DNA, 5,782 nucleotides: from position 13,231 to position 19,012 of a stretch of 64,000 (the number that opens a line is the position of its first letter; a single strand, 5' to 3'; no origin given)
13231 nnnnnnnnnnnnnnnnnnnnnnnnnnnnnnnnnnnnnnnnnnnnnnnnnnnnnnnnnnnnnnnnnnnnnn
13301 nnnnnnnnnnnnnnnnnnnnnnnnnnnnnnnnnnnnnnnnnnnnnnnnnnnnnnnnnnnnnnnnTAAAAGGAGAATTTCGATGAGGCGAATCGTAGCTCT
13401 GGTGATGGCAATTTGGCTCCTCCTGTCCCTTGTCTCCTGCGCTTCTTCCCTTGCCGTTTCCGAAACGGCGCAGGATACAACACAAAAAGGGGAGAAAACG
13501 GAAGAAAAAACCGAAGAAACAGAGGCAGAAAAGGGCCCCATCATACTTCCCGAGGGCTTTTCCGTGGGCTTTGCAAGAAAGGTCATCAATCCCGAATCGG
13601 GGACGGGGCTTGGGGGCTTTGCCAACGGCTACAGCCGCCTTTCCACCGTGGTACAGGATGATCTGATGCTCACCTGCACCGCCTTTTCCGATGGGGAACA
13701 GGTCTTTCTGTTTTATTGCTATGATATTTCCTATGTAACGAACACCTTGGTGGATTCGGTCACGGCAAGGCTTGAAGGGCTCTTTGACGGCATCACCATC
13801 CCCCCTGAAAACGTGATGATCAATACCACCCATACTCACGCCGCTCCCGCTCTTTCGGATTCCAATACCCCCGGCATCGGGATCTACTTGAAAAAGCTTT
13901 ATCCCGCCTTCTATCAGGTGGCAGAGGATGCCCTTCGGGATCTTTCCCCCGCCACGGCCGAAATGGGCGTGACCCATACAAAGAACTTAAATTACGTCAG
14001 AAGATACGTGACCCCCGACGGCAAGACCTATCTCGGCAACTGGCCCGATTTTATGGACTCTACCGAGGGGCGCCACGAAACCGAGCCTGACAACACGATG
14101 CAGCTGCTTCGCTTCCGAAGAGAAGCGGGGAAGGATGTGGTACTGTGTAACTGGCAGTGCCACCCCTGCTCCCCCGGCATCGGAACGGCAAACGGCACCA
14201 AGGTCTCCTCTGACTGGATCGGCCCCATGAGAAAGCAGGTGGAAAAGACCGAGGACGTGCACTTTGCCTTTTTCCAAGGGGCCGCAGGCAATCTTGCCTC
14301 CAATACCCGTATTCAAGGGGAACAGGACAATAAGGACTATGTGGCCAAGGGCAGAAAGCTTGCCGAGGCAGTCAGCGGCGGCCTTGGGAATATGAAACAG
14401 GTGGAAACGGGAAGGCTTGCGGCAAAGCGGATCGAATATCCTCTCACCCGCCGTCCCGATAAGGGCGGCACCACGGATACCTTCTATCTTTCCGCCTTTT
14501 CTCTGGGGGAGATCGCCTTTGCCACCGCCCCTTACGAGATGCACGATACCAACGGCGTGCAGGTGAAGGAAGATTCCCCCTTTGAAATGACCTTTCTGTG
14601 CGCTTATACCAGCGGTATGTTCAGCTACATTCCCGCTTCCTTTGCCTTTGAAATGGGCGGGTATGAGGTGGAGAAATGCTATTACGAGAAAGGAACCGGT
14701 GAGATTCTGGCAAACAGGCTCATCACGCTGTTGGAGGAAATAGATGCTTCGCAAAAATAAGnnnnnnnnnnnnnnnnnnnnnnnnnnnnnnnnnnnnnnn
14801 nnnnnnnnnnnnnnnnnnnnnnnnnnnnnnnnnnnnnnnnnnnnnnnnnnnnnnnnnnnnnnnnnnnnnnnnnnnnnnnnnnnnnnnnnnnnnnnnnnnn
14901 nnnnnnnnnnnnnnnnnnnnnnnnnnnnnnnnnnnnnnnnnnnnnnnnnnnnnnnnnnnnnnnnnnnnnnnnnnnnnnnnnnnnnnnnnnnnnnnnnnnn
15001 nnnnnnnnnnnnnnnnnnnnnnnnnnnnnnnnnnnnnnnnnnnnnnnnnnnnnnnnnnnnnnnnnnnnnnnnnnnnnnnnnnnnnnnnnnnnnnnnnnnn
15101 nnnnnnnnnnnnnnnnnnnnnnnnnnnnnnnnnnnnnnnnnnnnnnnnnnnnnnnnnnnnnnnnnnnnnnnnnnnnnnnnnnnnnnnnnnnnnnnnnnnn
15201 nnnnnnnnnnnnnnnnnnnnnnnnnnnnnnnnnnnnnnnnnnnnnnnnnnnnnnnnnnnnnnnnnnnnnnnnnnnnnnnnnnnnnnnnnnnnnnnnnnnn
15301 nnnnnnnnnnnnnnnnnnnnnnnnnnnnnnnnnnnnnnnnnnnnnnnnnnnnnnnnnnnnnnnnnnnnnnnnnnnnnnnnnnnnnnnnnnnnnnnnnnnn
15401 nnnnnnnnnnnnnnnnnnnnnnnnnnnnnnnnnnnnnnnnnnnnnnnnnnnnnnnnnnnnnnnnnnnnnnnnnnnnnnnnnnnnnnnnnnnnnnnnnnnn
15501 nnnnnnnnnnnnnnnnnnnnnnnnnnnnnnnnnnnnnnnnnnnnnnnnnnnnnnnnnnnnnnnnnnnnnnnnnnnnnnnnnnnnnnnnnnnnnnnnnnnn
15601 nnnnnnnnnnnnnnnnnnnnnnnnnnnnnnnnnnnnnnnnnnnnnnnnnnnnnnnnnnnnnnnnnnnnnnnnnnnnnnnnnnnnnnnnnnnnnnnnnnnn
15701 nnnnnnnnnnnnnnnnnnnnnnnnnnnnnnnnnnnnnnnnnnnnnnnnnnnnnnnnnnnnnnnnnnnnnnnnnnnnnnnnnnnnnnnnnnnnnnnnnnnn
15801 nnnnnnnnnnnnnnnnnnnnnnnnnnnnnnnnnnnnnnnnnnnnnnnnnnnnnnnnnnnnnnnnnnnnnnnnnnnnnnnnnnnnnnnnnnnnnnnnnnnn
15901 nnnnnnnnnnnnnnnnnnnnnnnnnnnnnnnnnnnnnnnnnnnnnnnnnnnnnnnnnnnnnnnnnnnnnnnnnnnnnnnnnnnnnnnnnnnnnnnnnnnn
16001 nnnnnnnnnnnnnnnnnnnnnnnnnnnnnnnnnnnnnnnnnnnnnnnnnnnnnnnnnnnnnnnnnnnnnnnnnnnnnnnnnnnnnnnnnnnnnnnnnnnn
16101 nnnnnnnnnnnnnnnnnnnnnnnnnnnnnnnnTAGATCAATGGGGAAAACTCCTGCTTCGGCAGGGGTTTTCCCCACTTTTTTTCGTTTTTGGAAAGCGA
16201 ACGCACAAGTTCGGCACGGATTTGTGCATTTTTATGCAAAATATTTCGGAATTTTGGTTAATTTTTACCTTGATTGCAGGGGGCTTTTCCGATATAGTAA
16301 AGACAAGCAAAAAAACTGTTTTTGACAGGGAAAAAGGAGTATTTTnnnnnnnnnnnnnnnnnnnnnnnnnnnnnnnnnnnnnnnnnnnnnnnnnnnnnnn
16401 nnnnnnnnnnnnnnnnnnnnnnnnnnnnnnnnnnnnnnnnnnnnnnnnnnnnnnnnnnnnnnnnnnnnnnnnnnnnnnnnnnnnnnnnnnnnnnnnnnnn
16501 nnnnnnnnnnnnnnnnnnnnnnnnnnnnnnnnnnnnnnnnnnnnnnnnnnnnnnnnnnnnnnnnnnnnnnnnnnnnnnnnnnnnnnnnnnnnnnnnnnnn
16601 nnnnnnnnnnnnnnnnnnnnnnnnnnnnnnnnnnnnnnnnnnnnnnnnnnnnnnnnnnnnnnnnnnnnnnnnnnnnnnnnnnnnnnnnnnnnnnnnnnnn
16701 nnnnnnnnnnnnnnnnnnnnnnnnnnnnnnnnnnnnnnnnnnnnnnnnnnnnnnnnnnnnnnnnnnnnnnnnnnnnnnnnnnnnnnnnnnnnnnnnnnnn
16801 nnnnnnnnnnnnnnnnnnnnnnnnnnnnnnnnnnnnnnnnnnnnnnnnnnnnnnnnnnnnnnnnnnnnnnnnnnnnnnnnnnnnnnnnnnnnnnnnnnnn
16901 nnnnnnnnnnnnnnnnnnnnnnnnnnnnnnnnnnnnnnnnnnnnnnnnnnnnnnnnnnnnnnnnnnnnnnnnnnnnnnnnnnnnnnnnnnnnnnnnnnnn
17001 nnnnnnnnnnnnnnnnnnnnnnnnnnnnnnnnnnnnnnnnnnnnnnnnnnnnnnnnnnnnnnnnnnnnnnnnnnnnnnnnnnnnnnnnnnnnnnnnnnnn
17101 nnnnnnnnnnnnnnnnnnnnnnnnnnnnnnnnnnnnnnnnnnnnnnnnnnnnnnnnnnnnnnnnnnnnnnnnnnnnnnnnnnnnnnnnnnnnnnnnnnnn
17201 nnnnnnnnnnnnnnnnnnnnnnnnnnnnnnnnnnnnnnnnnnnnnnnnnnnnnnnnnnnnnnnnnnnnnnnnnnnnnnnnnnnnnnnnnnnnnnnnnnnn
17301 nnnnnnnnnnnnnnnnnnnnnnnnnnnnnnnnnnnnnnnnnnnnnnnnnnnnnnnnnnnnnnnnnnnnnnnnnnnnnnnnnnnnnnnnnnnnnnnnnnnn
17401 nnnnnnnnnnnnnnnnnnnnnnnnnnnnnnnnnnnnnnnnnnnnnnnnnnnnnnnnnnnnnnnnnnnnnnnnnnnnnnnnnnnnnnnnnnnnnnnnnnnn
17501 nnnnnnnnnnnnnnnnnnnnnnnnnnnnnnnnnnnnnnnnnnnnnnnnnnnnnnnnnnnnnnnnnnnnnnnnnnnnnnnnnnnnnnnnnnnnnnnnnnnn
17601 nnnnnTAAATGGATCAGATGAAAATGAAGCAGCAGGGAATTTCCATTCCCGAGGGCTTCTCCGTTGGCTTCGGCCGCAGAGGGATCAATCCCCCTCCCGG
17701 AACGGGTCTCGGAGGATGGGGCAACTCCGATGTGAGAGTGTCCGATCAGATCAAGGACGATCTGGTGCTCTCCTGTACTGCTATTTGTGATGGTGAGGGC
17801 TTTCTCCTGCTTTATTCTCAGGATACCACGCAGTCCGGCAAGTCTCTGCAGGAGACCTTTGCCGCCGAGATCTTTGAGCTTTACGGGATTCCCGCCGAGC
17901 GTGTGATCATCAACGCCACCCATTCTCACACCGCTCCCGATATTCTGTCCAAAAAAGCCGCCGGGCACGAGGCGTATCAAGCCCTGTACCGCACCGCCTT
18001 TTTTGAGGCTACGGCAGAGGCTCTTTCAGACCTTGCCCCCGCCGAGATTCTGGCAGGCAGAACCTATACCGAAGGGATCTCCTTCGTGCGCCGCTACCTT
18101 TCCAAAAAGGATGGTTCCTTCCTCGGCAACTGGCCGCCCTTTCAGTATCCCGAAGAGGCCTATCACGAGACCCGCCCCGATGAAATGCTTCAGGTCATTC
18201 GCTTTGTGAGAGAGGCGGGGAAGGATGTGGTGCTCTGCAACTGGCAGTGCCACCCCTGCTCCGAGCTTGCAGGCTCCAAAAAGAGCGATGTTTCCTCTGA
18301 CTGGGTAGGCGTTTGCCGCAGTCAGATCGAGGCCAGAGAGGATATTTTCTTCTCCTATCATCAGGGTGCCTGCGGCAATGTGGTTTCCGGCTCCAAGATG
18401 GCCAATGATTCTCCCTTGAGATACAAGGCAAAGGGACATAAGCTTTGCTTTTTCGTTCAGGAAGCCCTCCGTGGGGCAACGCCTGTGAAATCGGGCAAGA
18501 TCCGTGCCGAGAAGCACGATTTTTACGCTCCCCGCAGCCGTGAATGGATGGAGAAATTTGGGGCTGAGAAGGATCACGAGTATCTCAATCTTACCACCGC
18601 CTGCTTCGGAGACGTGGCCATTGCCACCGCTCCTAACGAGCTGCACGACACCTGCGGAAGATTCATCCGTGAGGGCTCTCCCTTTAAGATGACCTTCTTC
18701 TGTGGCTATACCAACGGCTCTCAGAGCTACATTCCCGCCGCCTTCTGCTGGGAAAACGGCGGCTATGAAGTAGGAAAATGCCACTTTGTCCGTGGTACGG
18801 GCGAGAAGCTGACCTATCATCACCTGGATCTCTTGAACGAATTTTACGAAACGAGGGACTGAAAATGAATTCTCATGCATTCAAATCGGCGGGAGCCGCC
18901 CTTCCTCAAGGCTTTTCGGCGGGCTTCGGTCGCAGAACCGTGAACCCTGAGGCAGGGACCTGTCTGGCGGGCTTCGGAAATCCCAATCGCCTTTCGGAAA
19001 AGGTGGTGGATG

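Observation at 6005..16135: Half of the paralogs are lipoproteins on a constant-length acidic tether and the other half are cytoplasmic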

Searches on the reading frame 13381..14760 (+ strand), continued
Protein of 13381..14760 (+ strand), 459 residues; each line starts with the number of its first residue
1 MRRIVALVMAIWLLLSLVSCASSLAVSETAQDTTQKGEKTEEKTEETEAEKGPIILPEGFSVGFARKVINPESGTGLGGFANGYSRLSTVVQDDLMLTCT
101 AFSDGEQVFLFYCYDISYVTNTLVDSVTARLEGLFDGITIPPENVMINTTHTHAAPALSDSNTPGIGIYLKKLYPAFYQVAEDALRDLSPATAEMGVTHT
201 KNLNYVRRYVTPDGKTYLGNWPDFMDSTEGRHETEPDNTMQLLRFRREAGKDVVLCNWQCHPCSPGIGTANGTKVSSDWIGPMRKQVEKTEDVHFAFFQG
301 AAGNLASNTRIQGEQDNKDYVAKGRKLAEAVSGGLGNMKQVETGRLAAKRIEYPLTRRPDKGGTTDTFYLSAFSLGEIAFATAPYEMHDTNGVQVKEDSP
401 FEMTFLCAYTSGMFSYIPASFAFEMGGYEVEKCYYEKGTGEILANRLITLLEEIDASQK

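Call 37: predict_structure(alignment_id=A2)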
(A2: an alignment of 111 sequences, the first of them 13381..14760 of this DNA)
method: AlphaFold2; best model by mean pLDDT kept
length: 459 residues; sequences in the alignment: 111
mean_pLDDT: 93.8   pTM: 0.88
mean pLDDT of the five models: 93.8, 93.6, 93.3, 93.3, 92.8
residues with pLDDT >= 90: 413; 70-90: 16; 50-70: 17; < 50: 13
segments of 3 or more residues with pLDDT < 50: 27-36
pLDDT, mean of each block of 10 residues (from residue 1): 88 80 47 46 66 96 99 97 96 98 98 97 97 97 98 96 97 98 99 98 97 96 97 98 99 98 92 97 99 99 96 95 98 98 98 97 97 99 98 99 98 96 93 97 99 97
secondary structure, 60 per line:
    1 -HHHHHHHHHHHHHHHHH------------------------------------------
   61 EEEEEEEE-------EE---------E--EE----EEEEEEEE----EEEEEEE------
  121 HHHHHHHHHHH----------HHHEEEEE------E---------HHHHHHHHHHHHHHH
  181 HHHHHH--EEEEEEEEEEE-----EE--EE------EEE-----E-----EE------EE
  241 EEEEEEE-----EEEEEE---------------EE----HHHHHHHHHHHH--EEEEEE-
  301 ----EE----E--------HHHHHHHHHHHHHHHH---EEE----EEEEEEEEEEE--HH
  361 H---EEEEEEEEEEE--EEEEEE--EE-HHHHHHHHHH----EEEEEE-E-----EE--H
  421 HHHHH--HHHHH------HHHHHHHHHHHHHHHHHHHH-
elements in order: H2-18 E61-68 E96-103 E108-114 H121-131 E145-149 H166-186 E189-199 E217-219 E239-247 E253-258 H280-291 E294-299 H320-335 E339-341 E346-356 E365-375 E378-383 H389-398 E403-408 H420-425 H428-432 H439-458

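Call 39: fold_search(model_id=the predicted structure, library=pdb)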
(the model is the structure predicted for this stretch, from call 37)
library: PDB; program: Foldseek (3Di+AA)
matches with E <= 10: 836; with E <= 0.001: 5
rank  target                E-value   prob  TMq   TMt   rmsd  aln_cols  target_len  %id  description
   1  2zws                  1.7e-27  1.00  0.69  0.51   5.9       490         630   15  Crystal Structure Analysis of neutral ceramidase from Pseudomonas aeruginosa (released 2009-03-03)
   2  2zxc_A                3.2e-26  1.00  0.69  0.50   5.7       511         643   16  Ceramidase complexed with C2 (released 2009-02-03)
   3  4wgk_B                2.6e-25  1.00  0.71  0.50   6.0       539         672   14  Crystal structure of human neutral ceramidase with Zn-bound phosphate (released 2015-07-08)
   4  4wgk_A                3.7e-25  1.00  0.71  0.50   6.0       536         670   15  Crystal structure of human neutral ceramidase with Zn-bound phosphate (released 2015-07-08)
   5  2fh4_A                6.9e-04  0.20  0.13  0.16  18.4       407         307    8  C-terminal half of gelsolin soaked in EGTA at pH 8 (released 2006-06-13)
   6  6q9z_B                1.3e-03  0.15  0.13  0.10  21.1       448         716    8  Crystal structure of the pathological G167R variant of calcium-free human gelsolin, (released 2019-11-27)
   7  6jco_B                1.8e-03  0.16  0.14  0.10  20.7       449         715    8  Crystal structure of calcium free human gelsolin amyloid mutant D187N (released 2019-06-12)
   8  8viz_G                1.8e-03  0.16  0.14  0.10  22.3       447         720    8  Structure of full-length gelsolin bound to the barbed end of F-actin (released 2024-10-16)
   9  9jvt_V                1.9e-03  0.20  0.14  0.16  26.2       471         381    8  Structure of the C-terminal 4 domains (V4-V6-HP) villin bound to an actin (released 2025-10-15)
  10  6qbf_A                2.0e-03  0.16  0.13  0.10  19.6       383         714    8  Crystal structure of the pathological D187N variant of calcium-free human gelsolin. (released 2019-11-27)
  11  6jeh_B                2.1e-03  0.16  0.13  0.10  18.7       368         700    8  Crystal structure of calcium free human gelsolin amyloid mutant D187Y (released 2019-06-12)
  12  7p2b_A                2.7e-03  0.18  0.14  0.10  18.4       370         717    8  Crystal structure of human gelsolin amyloid mutant A551P (released 2022-05-18)
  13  6jeh_A                2.7e-03  0.15  0.13  0.10  19.1       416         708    7  Crystal structure of calcium free human gelsolin amyloid mutant D187Y (released 2019-06-12)
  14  6q9z_A                3.9e-03  0.13  0.13  0.10  19.7       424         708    8  Crystal structure of the pathological G167R variant of calcium-free human gelsolin, (released 2019-11-27)
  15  6jco_A                5.6e-03  0.13  0.13  0.10  18.2       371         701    6  Crystal structure of calcium free human gelsolin amyloid mutant D187N (released 2019-06-12)
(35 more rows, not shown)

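Call 42: find_encoding_contigs(protein=P0110, flank=10000, max_places=2)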
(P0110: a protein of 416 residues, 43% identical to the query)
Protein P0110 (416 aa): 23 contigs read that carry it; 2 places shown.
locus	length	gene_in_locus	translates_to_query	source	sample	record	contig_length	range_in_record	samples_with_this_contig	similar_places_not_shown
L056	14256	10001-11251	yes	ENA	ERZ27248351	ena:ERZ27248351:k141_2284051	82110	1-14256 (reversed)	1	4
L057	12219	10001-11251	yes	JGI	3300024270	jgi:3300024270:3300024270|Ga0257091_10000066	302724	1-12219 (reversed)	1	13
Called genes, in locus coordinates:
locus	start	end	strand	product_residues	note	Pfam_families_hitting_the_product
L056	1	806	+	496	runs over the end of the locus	-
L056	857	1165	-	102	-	PF12844:HTH_19, PF13560:HTH_31 (weak), PF01381:HTH_3, PF13443:HTH_26 (weak)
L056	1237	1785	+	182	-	-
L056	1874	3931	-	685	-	PF08531:Bac_rhamnosid_N (faint), PF05592:Bac_rhamnosid (faint), PF17389:Bac_rhamnosid6H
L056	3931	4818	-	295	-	PF00892:EamA, PF03151:TPT, PF00892:EamA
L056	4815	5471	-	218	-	PF07722:Peptidase_C26, PF00117:GATase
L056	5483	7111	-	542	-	-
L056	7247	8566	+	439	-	-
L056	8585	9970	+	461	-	PF00753:Lactamase_B (weak)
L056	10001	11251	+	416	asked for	PF04734:Ceramidase_alk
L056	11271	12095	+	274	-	PF01663:Phosphodiest (faint)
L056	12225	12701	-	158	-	PF01797:Y1_Tnp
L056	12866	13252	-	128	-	PF10415:FumaraseC_C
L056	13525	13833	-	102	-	-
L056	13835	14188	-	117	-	PF05635:23S_rRNA_IVP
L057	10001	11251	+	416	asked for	PF04734:Ceramidase_alk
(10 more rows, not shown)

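Call 43: find_encoding_contigs(protein=P0016, flank=10000, max_places=2)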
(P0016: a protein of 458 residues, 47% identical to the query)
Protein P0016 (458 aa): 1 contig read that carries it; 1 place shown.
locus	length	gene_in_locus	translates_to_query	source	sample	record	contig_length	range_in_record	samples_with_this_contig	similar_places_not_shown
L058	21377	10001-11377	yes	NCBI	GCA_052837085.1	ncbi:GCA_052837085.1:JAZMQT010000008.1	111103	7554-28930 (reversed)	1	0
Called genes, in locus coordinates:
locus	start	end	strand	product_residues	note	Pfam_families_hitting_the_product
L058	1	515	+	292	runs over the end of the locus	PF00753:Lactamase_B, PF19583:ODP (faint), PF12706:Lactamase_B_2 (weak)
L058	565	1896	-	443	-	PF03802:CitX, PF01874:CitG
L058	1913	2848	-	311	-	-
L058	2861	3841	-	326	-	PF08218:Citrate_ly_lig, PF01467:CTP_transf_like (weak)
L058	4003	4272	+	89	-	PF06857:ACP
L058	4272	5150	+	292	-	PF03328:HpcH_HpaI, PF15617:C-C_Bond_Lyase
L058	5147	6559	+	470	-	PF04223:CitF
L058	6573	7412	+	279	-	PF05681:Fumerase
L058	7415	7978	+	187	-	PF05683:Fumerase_C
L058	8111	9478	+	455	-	-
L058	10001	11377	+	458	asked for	PF04734:Ceramidase_alk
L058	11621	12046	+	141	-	PF02310:B12-binding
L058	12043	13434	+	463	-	PF13941:MutL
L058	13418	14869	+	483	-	PF06368:Met_asp_mut_E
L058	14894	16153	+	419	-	PF05034:MAAL_N, PF07476:MAAL_C, PF13378:MR_MLE_C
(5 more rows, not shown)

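Call 47: list_cluster_members(proteins=[P0001, P0024, P0007, P0053])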
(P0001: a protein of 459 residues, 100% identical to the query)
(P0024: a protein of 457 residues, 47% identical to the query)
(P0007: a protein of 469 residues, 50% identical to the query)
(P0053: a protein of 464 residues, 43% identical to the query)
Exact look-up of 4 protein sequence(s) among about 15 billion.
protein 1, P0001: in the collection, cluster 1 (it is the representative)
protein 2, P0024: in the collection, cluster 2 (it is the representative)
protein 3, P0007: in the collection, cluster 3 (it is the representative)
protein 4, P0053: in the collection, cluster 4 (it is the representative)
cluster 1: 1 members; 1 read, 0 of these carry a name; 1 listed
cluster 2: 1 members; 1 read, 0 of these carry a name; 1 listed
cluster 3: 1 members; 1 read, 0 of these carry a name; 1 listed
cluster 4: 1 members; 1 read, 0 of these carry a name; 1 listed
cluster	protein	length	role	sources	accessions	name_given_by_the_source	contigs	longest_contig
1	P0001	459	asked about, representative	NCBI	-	-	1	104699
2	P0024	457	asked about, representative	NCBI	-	-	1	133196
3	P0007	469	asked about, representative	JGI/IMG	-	-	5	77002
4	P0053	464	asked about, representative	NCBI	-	-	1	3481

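Call 48: search_protein_families(library=pfam, proteins=[L001:6003-7640:+, L007:8546-10276:-, L008:13427-15178:-, L004:11392-12945:+, P0111, P0083], max_evalue=0.01)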
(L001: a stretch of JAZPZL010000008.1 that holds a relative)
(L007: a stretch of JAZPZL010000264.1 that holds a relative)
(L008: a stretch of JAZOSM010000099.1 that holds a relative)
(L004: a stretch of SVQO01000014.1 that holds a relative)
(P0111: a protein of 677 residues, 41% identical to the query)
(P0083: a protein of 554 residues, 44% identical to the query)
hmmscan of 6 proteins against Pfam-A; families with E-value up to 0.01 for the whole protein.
L001:6003-7640:+ (546 aa): 1 family
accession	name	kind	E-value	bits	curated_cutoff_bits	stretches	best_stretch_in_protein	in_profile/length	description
PF04734.18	Ceramidase_alk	-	4e-07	29.5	32.1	1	149-370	15-231/509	Neutral/alkaline non-lysosomal ceramidase, N-terminal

L007:8546-10276:- (577 aa): 0 families

L008:13427-15178:- (584 aa): 0 families

L004:11392-12945:+ (518 aa): 1 family
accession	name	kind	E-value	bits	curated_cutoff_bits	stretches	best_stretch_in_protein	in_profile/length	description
PF04734.18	Ceramidase_alk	-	9.4e-07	28.3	32.1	1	150-342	43-231/509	Neutral/alkaline non-lysosomal ceramidase, N-terminal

P0111 (677 aa): 2 families
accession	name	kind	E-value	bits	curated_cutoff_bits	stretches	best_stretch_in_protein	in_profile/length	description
PF00404.24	Dockerin_1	-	3.5e-11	43.6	22.9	1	607-664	1-56/57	Dockerin type I domain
PF04734.18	Ceramidase_alk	-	3e-09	36.5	32.1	1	132-344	1-217/509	Neutral/alkaline non-lysosomal ceramidase, N-terminal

P0083 (554 aa): 2 families
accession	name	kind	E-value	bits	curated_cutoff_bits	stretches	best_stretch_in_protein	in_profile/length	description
PF04734.18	Ceramidase_alk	-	3.1e-06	26.6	32.1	1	195-379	48-231/509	Neutral/alkaline non-lysosomal ceramidase, N-terminal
PF09073.15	BUD22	-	0.0077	16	37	0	23-149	142-287/435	BUD22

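Call 60: search_protein_representatives(alignment_id=A1)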
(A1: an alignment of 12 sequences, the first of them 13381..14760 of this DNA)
Query: 12 sequences, 418 profile positions. Proteins with E-value up to 0.001 (for the whole library): 18990; up to 1e-10: 9786; up to 1e-30: 1870. The best 150 are listed.
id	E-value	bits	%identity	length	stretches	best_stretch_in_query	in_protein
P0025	5.2e-173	592.1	-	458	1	8-416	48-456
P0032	7.8e-168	575.0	-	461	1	5-418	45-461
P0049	1.7e-165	567.3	-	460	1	5-417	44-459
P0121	3.4e-162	556.5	-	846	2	15-415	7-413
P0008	5.1e-162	555.9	-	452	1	5-414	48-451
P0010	4.3e-160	549.5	-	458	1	4-416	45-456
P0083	1.1e-159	548.2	-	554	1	21-418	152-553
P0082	3.9e-157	539.8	-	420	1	5-416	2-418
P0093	2.7e-154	530.4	-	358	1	61-417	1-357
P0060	1.8e-139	481.6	-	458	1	8-417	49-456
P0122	2.7e-139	481.0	-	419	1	4-417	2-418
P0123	1.9e-131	455.2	-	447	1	7-415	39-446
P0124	3.5e-131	454.3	-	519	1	16-416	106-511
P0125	9.8e-130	449.5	-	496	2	13-312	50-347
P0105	1.9e-122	425.5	-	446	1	16-416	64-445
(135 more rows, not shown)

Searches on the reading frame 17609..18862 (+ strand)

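Call 6: search_protein_families(library=pfam, proteins=[window:17609-18862:+], max_evalue=0.01)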
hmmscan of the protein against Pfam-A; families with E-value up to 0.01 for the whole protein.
window:17609-18862:+ (417 aa): 1 family
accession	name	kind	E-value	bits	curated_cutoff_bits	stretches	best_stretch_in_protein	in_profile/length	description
PF04734.18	Ceramidase_alk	-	0.00039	19.6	32.1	1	85-244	71-230/509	Neutral/alkaline non-lysosomal ceramidase, N-terminal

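Call 19: search_protein_families(library=ncbifam, proteins=[window:17609-18862:+], max_evalue=0.01)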
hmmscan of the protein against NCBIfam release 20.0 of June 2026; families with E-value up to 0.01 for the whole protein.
window:17609-18862:+ (417 aa): 0 families
